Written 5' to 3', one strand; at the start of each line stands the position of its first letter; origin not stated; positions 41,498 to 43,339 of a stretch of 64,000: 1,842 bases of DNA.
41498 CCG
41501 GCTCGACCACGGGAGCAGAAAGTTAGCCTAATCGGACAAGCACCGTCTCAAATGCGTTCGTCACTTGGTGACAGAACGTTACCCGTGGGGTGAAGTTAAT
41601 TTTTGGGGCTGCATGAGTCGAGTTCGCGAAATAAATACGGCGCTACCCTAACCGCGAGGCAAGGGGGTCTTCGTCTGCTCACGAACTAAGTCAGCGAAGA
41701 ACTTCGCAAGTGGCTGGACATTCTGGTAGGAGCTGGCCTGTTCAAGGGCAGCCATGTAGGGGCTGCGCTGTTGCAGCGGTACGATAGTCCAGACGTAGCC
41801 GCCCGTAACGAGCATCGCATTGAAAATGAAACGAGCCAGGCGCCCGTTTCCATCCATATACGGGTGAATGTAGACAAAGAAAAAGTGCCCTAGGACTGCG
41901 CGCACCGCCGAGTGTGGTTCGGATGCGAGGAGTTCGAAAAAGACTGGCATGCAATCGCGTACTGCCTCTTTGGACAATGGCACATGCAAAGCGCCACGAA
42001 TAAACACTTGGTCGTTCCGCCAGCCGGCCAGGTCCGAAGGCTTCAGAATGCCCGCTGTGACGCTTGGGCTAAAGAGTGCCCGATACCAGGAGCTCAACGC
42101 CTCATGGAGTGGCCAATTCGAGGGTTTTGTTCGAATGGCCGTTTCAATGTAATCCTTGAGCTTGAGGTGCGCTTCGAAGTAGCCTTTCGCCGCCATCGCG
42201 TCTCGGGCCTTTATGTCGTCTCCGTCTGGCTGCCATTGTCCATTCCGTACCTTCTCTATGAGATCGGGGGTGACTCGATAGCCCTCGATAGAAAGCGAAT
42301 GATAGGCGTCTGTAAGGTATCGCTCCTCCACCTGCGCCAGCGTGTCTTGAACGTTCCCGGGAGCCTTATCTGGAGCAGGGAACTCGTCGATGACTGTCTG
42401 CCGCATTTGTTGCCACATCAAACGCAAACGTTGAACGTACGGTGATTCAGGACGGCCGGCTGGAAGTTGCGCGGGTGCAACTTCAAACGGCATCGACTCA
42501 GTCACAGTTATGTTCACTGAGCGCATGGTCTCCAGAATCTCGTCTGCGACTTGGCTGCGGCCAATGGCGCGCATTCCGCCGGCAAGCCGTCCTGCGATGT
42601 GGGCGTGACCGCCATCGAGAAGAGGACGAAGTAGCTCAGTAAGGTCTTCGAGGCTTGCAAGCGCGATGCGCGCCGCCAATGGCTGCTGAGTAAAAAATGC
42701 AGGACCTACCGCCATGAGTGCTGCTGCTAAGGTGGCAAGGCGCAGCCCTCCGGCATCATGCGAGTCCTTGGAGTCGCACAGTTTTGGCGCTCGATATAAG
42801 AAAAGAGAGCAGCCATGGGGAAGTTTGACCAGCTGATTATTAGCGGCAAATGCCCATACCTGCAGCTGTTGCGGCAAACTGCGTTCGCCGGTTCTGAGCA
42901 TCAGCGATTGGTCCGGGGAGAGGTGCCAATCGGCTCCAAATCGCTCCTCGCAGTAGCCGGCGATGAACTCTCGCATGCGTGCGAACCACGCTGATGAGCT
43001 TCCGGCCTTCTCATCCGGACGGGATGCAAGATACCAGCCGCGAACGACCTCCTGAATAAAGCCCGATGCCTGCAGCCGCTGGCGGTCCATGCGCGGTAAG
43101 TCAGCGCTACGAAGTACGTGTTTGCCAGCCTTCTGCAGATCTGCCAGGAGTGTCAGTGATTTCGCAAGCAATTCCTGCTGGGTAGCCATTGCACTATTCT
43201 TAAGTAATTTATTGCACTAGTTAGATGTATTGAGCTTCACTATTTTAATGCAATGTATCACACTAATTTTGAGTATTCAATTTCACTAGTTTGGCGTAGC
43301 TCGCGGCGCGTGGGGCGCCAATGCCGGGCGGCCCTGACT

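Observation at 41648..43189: Single-chain Fic protein that appears fused to an AbiEi-type antitoxin/wHTH domain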

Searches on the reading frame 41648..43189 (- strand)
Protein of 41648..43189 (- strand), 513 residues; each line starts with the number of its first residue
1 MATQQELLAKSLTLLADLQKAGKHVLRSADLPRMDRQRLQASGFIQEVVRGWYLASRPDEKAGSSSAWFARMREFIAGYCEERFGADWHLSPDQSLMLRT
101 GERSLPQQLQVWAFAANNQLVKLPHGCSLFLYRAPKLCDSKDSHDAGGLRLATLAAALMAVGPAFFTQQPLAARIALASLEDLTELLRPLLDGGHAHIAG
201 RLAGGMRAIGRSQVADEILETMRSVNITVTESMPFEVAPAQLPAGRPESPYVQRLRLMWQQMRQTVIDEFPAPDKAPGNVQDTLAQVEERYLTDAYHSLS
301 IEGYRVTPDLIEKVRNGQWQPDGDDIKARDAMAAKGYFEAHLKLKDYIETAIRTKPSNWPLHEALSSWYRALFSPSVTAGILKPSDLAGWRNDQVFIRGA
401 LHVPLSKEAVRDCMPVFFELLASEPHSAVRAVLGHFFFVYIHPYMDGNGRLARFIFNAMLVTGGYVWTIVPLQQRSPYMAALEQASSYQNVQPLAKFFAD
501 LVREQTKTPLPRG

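Call 3: search_protein_families(library=pfam, proteins=[window:41648-43189:-], max_evalue=1)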
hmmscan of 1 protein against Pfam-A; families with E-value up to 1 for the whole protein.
window:41648-43189:- (513 aa): 2 families
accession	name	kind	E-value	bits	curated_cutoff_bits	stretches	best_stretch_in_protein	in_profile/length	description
PF02661.23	Fic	-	1.8e-10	41.9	24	1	388-460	21-93/93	Fic/DOC family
PF18495.6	VbhA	-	0.1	13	25.9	1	292-312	5-25/47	Antitoxin VbhA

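Call 4: search_protein_families(library=ncbifam, proteins=[window:41648-43189:-], max_evalue=1)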
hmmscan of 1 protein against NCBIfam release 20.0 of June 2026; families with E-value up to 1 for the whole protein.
window:41648-43189:- (513 aa): 3 families
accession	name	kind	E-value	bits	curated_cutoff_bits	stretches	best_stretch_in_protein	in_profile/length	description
TIGR02613.1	mob_myst_B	hypoth_equivalog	1e-05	25.5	124.4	1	431-497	112-184/186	mobile mystery protein B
NF046030.1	ProtAdlyltaseSoFic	equivalog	0.00014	21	550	1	428-466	179-217/361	protein adenylyltransferase Fic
NF007672.0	PRK10347.1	equivalog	0.054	13.2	181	1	440-506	133-197/200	putative adenosine monophosphate-protein transferase Fic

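Call 5: search_solved_structures(query=window:41648-43189:-, max_evalue=1, show_alignments=2)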
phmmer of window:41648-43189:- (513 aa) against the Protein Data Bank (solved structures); distinct sequences matched with E-value up to 1: 36.
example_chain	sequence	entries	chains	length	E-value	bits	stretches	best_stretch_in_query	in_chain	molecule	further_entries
6i7h_A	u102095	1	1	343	8.6e-17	64.4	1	286-502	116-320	Adenosine monophosphate-protein transferase FICD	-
6i7g_A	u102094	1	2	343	1.1e-16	63.9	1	286-502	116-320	Adenosine monophosphate-protein transferase FICD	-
4u04_A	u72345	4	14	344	1.2e-16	63.9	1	286-502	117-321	Adenosine monophosphate-protein transferase FICD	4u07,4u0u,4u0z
6i7i_A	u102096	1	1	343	1.6e-16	63.5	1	286-502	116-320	Adenosine monophosphate-protein transferase FICD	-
6i7j_A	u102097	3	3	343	3.1e-16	62.5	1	286-502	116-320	Adenosine monophosphate-protein transferase FICD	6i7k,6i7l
9yz5_A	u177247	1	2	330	9.3e-16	60.9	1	286-502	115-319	Protein adenylyltransferase FICD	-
4u0s_A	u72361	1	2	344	1.1e-15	60.7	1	286-502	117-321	Adenosine monophosphate-protein transferase FICD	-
7b7z_A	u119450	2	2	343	7.7e-15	57.9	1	286-502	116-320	Protein adenylyltransferase FICD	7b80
6zmd_B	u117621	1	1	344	4.3e-14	55.5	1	286-502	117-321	Protein adenylyltransferase FICD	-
5jj6_A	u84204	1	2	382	3.2e-10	42.7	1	384-499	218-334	Adenosine monophosphate-protein transferase FICD homolog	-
5jj7_A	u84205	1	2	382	4.2e-10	42.3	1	387-499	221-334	Adenosine monophosphate-protein transferase FICD homolog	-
3cuc_A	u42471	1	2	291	1.5e-06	30.5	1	431-487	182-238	Protein of unknown function with a Fic domain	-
7cb8_A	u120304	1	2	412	1.3e-05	27.4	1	395-499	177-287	Fic-domain containing protein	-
4x2e_A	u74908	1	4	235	0.00018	23.7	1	423-501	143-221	Fic family protein putative filamentation induced by cAMP protein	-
4x2c_A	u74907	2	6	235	0.00019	23.7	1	423-501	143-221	Fic family protein putative filamentation induced by cAMP protein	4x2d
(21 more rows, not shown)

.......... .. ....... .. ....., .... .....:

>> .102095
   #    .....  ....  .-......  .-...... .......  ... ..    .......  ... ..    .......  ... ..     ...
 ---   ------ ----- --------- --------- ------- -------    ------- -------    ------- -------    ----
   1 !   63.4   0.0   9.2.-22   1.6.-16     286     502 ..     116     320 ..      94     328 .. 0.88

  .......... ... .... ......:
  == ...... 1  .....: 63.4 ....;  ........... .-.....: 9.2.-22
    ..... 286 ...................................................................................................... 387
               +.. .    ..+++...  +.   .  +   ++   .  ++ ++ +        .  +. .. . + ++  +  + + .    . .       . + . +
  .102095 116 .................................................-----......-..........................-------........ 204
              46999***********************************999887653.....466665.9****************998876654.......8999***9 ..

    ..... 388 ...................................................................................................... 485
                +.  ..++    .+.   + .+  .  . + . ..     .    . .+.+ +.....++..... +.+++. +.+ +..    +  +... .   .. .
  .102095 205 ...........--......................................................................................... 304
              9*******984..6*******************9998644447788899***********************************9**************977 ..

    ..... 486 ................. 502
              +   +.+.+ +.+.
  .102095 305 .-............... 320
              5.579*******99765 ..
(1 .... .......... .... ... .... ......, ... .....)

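Call 6: find_homologous_proteins(query=window:41648-43189:-, max_evalue=0.001)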
Query window:41648-43189:- (513 aa): 7988 proteins with E <= 0.001 among 8000 candidates; the best 120 are listed.
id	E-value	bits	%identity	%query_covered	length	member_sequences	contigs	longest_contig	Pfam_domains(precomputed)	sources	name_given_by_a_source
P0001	0.0e+0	1092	93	100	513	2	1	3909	PF02661.24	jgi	jgi:hypothetical protein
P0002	0.0e+0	1066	91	100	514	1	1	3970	PF02661.24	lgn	-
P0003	0.0e+0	1063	90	100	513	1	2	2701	PF02661.24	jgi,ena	-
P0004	0.0e+0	1051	89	100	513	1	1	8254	PF02661.24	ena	-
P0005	0.0e+0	1034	88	100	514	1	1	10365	PF02661.24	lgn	-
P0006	0.0e+0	1028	88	99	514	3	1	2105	PF02661.24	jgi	jgi:hypothetical protein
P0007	4.2e-297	1004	86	100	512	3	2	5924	PF02661.24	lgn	-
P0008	2.1e-289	979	83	100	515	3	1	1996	PF02661.24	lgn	-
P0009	6.7e-288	974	82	100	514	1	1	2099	PF02661.24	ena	-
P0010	3.7e-287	971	82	100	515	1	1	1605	PF02661.24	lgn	-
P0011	5.7e-287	970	83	100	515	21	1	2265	PF02661.24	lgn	-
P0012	2.9e-279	945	79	100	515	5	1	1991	PF02661.24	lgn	-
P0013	2.2e-277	939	79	100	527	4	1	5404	PF02661.24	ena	-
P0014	3.1e-276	935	79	100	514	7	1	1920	PF02661.24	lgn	-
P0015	2.9e-274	929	78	97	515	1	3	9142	PF02661.24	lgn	-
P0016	3.6e-274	928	79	99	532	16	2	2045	PF02661.24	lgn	-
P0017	5.5e-273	924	79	100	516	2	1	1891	PF02661.24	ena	-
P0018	2.2e-272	922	78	100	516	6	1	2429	PF02661.24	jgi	jgi:hypothetical protein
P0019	8.4e-272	920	78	100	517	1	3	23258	PF02661.24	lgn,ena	-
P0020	1.6e-271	919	78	100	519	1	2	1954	PF02661.24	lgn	-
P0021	2.0e-271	919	78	100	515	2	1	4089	PF02661.24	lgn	-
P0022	3.3e-271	919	78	100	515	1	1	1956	PF02661.24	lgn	-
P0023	6.8e-270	914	78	97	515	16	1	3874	PF02661.24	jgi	jgi:Fic family protein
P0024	1.8e-269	913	77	100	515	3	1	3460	PF02661.24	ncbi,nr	ncbi:MAG: Fic family protein [Pseudomonadota bacterium]|nr:Fic family protein [Pseudomonadota bacter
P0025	9.0e-269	910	77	100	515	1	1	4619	PF02661.24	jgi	jgi:hypothetical protein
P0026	1.2e-268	910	77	100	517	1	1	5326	PF02661.24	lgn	-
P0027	1.6e-267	906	78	96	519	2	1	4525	PF02661.24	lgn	-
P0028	8.9e-267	904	76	100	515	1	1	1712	PF02661.24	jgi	jgi:hypothetical protein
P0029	8.7e-266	901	77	100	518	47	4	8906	PF02661.24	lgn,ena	-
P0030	2.8e-265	899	77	100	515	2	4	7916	PF02661.24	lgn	-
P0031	1.2e-264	897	76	100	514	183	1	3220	PF02661.24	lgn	-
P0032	1.2e-264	897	77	96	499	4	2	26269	PF02661.24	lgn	-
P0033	2.1e-264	896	77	96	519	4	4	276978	PF02661.24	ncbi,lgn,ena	-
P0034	2.3e-264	896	76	97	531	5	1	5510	PF02661.24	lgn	-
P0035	5.3e-264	895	76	100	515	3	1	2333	PF02661.24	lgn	-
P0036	9.6e-263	891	76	100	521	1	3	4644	PF02661.24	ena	-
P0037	2.3e-262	889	75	100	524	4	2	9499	PF02661.24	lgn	-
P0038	2.9e-261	886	74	100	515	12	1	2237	PF02661.24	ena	-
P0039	5.1e-261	885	75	100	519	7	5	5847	PF02661.24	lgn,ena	-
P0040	1.5e-259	880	75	100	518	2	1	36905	PF02661.24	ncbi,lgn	-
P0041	4.8e-259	878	74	100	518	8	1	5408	PF02661.24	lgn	-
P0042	2.5e-257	873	75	100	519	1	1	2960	PF02661.24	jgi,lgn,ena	-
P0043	3.2e-257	872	73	97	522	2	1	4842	PF02661.24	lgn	-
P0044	9.0e-257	871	74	100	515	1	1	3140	PF02661.24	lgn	-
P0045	1.9e-255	866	74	100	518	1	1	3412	PF02661.24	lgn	-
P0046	1.3e-254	864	74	100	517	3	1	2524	PF02661.24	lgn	-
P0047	2.5e-254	863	72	100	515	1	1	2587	PF02661.24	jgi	jgi:hypothetical protein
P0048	3.2e-254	862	75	96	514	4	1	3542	PF02661.24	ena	-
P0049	3.9e-253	859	74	100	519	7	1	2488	PF02661.24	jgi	jgi:hypothetical protein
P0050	2.6e-252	856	73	99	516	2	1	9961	PF02661.24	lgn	-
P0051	8.1e-244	828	70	99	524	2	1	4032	PF02661.24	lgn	-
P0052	2.8e-238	810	70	100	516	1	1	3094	PF02661.24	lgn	-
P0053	8.8e-236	802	68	100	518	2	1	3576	PF02661.24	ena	-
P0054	2.0e-234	797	68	100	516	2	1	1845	PF02661.24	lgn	-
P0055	2.4e-230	784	67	100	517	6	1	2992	PF02661.24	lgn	-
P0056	8.8e-225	765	66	100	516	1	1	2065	PF02661.24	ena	-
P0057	4.4e-224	763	64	100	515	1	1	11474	PF02661.24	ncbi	-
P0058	8.0e-224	762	65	100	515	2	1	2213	PF02661.24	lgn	-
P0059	1.2e-222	758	64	100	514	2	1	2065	PF02661.24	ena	-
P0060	1.2e-221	755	78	81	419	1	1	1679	PF02661.24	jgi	jgi:Fic family protein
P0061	2.1e-221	754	73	86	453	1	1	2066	PF02661.24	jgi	jgi:hypothetical protein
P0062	6.9e-219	746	63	100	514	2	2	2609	PF02661.24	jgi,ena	jgi:hypothetical protein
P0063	3.1e-218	744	64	100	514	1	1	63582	PF02661.24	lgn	-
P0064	1.1e-217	742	63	100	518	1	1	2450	PF02661.24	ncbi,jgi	jgi:hypothetical protein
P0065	1.2e-217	742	63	100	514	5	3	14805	PF02661.24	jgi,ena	-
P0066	2.2e-217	741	63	100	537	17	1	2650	PF02661.24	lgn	-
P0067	5.9e-217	740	63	100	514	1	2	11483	PF02661.24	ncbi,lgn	-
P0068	5.1e-216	736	63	100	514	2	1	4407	PF02661.24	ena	-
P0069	8.5e-216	736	63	100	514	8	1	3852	PF02661.24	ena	-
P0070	1.2e-215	735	62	100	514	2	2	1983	PF02661.24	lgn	-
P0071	1.6e-215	735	62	100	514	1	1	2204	PF02661.24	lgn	-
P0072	3.3e-215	734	62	100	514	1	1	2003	PF02661.24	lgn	-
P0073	3.4e-215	734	62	100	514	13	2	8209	PF02661.24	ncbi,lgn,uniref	ncbi:Fic family protein [Polaromonas sp.]|uniref:Fic family protein n=1 Tax=Polaromonas sp. TaxID=18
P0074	5.3e-215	733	62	100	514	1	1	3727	PF02661.24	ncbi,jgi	jgi:hypothetical protein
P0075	8.0e-215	732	62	100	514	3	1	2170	PF02661.24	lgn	-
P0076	2.0e-214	731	63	100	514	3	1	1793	PF02661.24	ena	-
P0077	3.2e-214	731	63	100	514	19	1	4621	PF02661.24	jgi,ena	jgi:Fic family protein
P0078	6.4e-214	730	63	99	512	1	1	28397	PF02661.24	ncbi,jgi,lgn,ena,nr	ncbi:MAG: cell filamentation protein Fic [Betaproteobacteria bacterium HGW-Betaproteobacteria-18]|nr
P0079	1.4e-213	728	64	100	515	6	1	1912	PF02661.24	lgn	-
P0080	2.7e-213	727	61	100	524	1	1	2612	PF02661.24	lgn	-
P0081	2.1e-212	725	64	100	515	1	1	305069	PF02661.24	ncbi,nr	ncbi:MAG: Fic family protein [Burkholderiaceae bacterium]|nr:Fic family protein [Burkholderiaceae ba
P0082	2.3e-212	724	62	99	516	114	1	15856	PF02661.24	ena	-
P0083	2.6e-212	724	62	100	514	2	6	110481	PF02661.24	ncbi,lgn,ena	-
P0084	4.7e-212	723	62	100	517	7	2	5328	PF02661.24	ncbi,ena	-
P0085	7.6e-212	723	62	99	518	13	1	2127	PF02661.24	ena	-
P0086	1.0e-211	722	63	98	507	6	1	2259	PF02661.24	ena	-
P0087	1.6e-211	722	62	100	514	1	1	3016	PF02661.24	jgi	jgi:hypothetical protein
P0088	1.0e-210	719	62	99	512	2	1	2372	PF02661.24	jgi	-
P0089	1.3e-210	719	62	99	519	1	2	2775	PF02661.24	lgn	-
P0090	1.9e-210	718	62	100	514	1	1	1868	PF02661.24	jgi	jgi:hypothetical protein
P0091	2.0e-210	718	62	100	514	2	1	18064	PF02661.24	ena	-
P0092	1.1e-209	716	62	99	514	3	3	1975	PF02661.24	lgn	-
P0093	1.7e-209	715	62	100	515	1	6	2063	PF02661.24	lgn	-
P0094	2.0e-209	715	62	100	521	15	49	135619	PF02661.24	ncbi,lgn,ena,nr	ncbi:Fic family protein [Burkholderia cenocepacia]|nr:Fic family protein [Burkholderia cenocepacia] 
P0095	1.7e-207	708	62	100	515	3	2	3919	PF02661.24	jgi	jgi:hypothetical protein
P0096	4.2e-207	707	61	100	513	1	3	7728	PF02661.24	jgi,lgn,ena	-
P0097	4.4e-207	707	61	100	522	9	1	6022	PF02661.24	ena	-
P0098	1.1e-206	706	61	99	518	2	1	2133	PF02661.24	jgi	jgi:hypothetical protein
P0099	1.6e-206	705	61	100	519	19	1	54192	PF02661.24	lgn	-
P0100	7.3e-206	703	60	100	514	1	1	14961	PF02661.24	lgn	-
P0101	9.9e-206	703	61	100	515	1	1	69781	PF02661.24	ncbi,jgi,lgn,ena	-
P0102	7.3e-205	700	61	100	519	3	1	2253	PF02661.24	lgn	-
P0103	1.2e-204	699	62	96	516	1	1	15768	PF02661.24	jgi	jgi:hypothetical protein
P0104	2.5e-204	698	60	100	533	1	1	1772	PF02661.24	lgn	-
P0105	3.9e-204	697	74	74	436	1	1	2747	PF02661.24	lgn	-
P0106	4.2e-204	697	61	100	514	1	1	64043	PF02661.24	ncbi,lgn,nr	ncbi:MAG: Fic family protein [Burkholderiales bacterium]|nr:Fic family protein [Burkholderiales bact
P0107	4.6e-204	697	60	100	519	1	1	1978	PF02661.24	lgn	-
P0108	1.7e-203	695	61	100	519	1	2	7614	PF02661.24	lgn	-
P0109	2.3e-203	695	60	100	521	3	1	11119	PF02661.24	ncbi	-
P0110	6.8e-203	693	60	98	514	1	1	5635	PF02661.24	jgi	jgi:Fic family protein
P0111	1.1e-202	692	63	92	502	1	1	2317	PF02661.24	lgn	-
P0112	1.2e-202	692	60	99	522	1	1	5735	PF02661.24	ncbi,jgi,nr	ncbi:MAG: Fic family protein [Zoogloeaceae bacterium]|jgi:hypothetical protein|nr:Fic family protein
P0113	1.3e-202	692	62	99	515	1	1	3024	PF02661.24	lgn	-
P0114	1.9e-202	692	61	100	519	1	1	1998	PF02661.24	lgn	-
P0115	2.9e-202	691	61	95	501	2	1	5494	PF02661.24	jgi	jgi:hypothetical protein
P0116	2.9e-202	691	60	100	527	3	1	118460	PF02661.24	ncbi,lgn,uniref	ncbi:Fic family protein [Roseateles sp.]|uniref:Fic family protein n=1 Tax=Roseateles sp. TaxID=1971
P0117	3.2e-202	691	61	100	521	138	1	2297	PF02661.24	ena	-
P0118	4.9e-202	690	59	100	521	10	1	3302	PF02661.24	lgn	-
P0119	5.6e-202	690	60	100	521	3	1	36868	PF02661.24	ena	-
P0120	1.4e-201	689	60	100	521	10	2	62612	PF02661.24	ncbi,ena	-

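Call 7: search_protein_families(library=padloc, proteins=[window:41648-43189:-], max_evalue=1)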
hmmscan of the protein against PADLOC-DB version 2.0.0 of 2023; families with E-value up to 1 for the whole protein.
window:41648-43189:- (513 aa): 7 families
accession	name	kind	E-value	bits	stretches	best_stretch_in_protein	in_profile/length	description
PDLC03963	SoFic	-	1e-19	69.2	1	292-507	58-265/361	-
PDLC04966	PDC-S24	-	5.9e-14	49.8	1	389-466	254-342/497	-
PDLC04839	PDC-S04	-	3e-10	38.1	1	435-503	134-203/205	-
PDLC04836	PDC-S04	-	1.3e-09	35.6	1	295-498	30-223/244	-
PDLC04837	PDC-S04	-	9e-09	32.9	1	435-501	158-223/234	-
PDLC04840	PDC-S04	-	1.4e-08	32.7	1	429-500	142-210/227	-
PDLC04838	PDC-S04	-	1.1e-06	26.6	1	439-505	141-205/209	-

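Call 8: search_protein_families(library=phrogs, proteins=[window:41648-43189:-], max_evalue=1)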
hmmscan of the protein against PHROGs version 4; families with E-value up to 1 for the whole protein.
window:41648-43189:- (513 aa): 6 families
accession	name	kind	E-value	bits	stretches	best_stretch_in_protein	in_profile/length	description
phrog_5978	-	unknown function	1.2e-16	61.8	1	363-507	115-272/364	-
phrog_11900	-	unknown function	3.4e-12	47.4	1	389-503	97-218/230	-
phrog_13548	-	unknown function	1.4e-05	25.3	1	423-465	183-225/379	-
phrog_23170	-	unknown function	5.6e-05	23.9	1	410-491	93-178/191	-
phrog_12747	-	unknown function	0.0033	18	1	440-497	136-192/211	-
phrog_10690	-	unknown function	0.056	13.4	1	408-469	246-307/346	-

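Call 23: find_related_loci(query=A1, collection=genome_contigs, flank=6000)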
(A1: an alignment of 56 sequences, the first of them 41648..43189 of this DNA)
Query A1 (513 aa) in genome_contigs; peptide patterns used: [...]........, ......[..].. (x = any residue, [..] = any of these).
600 stretches matched a pattern (row limit reached: there are more); 587 encode a relative of the query (tblastn E <= 1e-3); the best 80 are kept; 80 distinct loci.
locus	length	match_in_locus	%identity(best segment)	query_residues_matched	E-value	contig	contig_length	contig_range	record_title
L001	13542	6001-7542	75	1-511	0e+0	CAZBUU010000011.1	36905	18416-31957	MAG TPA_asm: uncultured Rubrivivax sp. isolate SRP287051_co2_26 genome assembly, contig: NODE_2428_length_36905_cov_20.4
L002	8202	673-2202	62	1-510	0e+0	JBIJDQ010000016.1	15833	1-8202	MAG: Rhodoferax sp. isolate ME2006-08-22D15_3300044611_group2_bin7 Rohwer_bin2244_scaffold_3537_c1, whole genome shotgun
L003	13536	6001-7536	62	1-512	0e+0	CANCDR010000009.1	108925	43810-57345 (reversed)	MAG: Oxalobacteraceae bacterium isolate JR-MC-D-240519-52 genome assembly, contig: JR-MC-D-240519-C117, whole genome sho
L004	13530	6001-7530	61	1-512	0e+0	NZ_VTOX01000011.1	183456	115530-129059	Ramlibacter lithotrophicus strain RBP-1 Ga0265800_111, whole genome shotgun sequence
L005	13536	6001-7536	61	1-512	0e+0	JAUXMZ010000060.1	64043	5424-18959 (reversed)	MAG: Burkholderiales bacterium isolate C1_concoct.bin.24 C1_k141_225334, whole genome shotgun sequence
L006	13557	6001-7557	60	1-512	0e+0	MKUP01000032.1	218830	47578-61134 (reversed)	MAG: Burkholderiales bacterium 67-32 SCNpilot_cont_300_bf_scaffold_81, whole genome shotgun sequence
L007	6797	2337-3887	60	1-510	0e+0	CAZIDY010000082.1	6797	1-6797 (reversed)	MAG TPA_asm: uncultured Limnobacter sp. isolate binchicken_co350_89 genome assembly, contig: NODE_11872_length_6797_cov_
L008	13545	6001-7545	57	1-512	0e+0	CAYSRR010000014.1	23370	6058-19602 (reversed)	MAG TPA_asm: uncultured Streptomycetaceae bacterium isolate SRP344714_co2_10 genome assembly, contig: NODE_5564_length_2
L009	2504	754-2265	59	1-501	0e+0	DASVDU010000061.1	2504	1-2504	MAG TPA_asm: Hyphomicrobiaceae bacterium isolate SMAG_U2041 k141_1273224, whole genome shotgun sequence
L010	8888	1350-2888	56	1-512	0e+0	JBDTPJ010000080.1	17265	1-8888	MAG: Betaproteobacteria bacterium isolate cluster3_bin.196 NODE_12318_length_17265_cov_11.595352, whole genome shotgun s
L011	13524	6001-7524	58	8-512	0e+0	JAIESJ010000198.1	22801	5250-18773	MAG: Burkholderiales bacterium isolate co.spades.METABAT.2.5kb_011 c_000000438272, whole genome shotgun sequence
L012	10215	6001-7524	56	1-510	0e+0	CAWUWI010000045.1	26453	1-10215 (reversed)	MAG: uncultured Burkholderiaceae bacterium isolate HER22_SLC_100_bin_41_1 genome assembly, contig: HER22_SLC_100_bin_41-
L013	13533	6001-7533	57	5-512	0e+0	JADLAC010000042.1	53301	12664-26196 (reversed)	MAG: Burkholderiales bacterium isolate SJ103 c_000000770400, whole genome shotgun sequence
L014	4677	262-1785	57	1-508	0e+0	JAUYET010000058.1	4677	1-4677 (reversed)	MAG: Pseudomonadota bacterium isolate C21_concoct.bin.41_sub C21_k141_23977, whole genome shotgun sequence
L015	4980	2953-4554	54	1-512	0e+0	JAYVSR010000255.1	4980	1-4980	MAG: Burkholderiales bacterium isolate GL74_DN_concoct_50_sub GL74_DN_concoct_50_sub_254, whole genome shotgun sequence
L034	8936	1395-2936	50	1-508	1e-163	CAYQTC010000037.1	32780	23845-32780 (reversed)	MAG TPA_asm: uncultured Geobacter sp. isolate SRP302447_co3_813 genome assembly, contig: NODE_3599_length_32780_cov_37.1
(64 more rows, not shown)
